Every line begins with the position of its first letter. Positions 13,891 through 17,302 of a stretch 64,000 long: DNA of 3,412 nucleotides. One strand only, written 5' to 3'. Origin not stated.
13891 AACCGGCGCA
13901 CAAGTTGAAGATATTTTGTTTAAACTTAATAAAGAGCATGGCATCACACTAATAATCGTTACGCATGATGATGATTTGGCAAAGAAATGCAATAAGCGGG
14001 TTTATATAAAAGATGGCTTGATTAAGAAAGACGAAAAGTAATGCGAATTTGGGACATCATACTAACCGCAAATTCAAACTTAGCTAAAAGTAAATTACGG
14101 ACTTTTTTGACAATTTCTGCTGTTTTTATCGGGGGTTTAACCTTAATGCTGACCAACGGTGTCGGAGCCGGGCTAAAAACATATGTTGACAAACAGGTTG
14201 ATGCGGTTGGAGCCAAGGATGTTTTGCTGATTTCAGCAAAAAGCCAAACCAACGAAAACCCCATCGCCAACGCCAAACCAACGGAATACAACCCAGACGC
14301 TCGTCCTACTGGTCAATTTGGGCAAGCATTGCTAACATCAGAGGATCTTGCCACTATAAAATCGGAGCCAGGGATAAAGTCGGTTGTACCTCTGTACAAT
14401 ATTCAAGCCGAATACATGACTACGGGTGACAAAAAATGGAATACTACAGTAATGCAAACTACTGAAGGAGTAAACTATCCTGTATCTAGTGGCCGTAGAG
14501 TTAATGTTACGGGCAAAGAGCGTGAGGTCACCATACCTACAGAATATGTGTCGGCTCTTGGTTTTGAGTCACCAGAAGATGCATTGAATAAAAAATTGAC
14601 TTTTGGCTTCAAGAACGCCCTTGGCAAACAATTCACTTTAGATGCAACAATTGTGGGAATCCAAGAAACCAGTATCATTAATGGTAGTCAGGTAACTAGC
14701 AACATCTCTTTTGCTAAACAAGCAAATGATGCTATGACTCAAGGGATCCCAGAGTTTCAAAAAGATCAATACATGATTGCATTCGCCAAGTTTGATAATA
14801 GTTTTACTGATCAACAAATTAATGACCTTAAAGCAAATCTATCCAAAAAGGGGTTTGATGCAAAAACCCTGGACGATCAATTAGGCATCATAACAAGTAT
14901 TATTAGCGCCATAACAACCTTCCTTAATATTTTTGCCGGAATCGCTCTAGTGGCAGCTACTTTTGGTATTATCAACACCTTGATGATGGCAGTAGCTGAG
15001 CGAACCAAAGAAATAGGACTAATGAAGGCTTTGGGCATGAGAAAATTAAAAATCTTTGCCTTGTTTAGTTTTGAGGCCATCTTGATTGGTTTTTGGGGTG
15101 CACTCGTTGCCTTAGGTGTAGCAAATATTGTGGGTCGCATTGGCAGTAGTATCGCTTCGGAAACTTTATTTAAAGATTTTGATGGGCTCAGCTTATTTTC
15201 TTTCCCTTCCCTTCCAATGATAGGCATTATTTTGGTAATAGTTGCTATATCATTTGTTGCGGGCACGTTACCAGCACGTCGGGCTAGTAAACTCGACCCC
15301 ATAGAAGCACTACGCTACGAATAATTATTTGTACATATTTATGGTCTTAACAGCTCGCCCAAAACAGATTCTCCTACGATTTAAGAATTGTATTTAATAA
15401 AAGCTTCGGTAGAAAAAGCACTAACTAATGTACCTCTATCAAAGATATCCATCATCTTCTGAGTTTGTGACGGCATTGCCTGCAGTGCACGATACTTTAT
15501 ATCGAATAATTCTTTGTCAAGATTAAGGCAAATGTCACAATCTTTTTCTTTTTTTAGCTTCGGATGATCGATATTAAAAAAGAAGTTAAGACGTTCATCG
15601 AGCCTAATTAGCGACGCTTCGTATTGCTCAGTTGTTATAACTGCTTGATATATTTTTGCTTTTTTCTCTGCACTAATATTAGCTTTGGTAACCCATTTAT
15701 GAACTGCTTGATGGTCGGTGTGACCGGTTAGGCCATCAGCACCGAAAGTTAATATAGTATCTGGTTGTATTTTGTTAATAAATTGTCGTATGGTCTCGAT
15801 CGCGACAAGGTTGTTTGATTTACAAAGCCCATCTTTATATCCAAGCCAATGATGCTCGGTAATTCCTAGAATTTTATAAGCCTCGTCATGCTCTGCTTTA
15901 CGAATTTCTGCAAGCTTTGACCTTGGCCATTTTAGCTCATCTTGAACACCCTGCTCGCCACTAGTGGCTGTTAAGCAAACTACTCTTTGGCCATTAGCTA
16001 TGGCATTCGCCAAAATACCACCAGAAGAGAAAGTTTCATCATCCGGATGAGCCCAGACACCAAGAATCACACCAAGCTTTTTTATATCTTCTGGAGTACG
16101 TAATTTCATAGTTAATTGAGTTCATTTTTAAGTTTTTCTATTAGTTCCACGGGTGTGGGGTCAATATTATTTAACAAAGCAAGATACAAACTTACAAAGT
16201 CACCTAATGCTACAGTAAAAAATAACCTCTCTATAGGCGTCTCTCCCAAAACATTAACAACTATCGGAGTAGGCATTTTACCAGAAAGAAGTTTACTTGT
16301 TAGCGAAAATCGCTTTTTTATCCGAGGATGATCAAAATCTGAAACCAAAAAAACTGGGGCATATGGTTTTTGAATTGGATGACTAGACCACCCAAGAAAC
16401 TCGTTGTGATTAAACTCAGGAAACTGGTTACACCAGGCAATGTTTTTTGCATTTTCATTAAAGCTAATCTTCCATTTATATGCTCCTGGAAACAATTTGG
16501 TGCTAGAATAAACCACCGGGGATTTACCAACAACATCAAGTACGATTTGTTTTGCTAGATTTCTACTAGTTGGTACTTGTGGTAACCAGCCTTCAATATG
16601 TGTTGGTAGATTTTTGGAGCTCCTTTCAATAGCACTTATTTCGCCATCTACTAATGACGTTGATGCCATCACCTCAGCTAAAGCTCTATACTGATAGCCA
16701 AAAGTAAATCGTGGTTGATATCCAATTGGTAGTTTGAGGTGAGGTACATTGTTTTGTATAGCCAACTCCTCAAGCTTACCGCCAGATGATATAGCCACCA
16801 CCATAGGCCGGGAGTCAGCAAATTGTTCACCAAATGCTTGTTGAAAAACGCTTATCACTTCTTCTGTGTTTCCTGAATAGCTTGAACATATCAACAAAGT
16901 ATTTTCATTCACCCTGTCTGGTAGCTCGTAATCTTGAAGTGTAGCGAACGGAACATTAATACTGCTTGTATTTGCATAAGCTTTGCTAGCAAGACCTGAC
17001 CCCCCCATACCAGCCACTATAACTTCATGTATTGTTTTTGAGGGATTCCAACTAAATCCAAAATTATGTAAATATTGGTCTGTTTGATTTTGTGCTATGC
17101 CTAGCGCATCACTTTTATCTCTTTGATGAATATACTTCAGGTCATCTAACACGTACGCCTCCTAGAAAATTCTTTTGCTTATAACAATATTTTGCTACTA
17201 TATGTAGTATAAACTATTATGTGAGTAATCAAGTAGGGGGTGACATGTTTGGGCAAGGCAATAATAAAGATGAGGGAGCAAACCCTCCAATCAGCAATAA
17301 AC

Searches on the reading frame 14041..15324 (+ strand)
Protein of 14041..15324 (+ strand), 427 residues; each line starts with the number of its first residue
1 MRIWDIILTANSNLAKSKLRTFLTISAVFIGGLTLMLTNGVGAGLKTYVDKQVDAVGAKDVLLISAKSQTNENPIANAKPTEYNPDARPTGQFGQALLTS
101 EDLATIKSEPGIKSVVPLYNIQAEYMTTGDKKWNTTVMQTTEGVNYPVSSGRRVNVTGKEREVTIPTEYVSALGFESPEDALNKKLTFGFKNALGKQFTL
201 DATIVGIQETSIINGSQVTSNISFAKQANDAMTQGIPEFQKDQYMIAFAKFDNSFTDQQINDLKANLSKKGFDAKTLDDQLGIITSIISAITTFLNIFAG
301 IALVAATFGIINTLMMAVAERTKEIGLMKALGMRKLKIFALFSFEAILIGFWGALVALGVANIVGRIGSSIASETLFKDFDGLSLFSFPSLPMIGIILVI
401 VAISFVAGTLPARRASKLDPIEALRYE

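Call 67: search_protein_families(library=pfam, proteins=[window:14041-15324:+], max_evalue=0.00001)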
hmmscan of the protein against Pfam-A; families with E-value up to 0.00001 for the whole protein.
window:14041-15324:+ (427 aa): 2 families
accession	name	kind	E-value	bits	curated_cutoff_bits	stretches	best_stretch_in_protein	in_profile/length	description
PF02687.27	FtsX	-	2e-18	67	25.5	1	296-420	1-120/120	FtsX-like permease C-terminal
PF12704.14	MacB_PCD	-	2.5e-10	41.4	27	1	21-211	1-157/207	MacB-like periplasmic core domain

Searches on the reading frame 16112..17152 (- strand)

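Call 69: search_protein_families(library=pfam, proteins=[window:16112-17152:-], max_evalue=0.00001)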
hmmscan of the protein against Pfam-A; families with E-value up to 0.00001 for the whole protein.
window:16112-17152:- (346 aa): 1 family
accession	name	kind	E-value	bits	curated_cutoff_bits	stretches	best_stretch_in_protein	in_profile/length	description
PF10432.14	bact-PGI_C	-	3.5e-42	144.4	24.5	1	198-345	3-151/151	Bacterial phospho-glucose isomerase C-terminal SIS domain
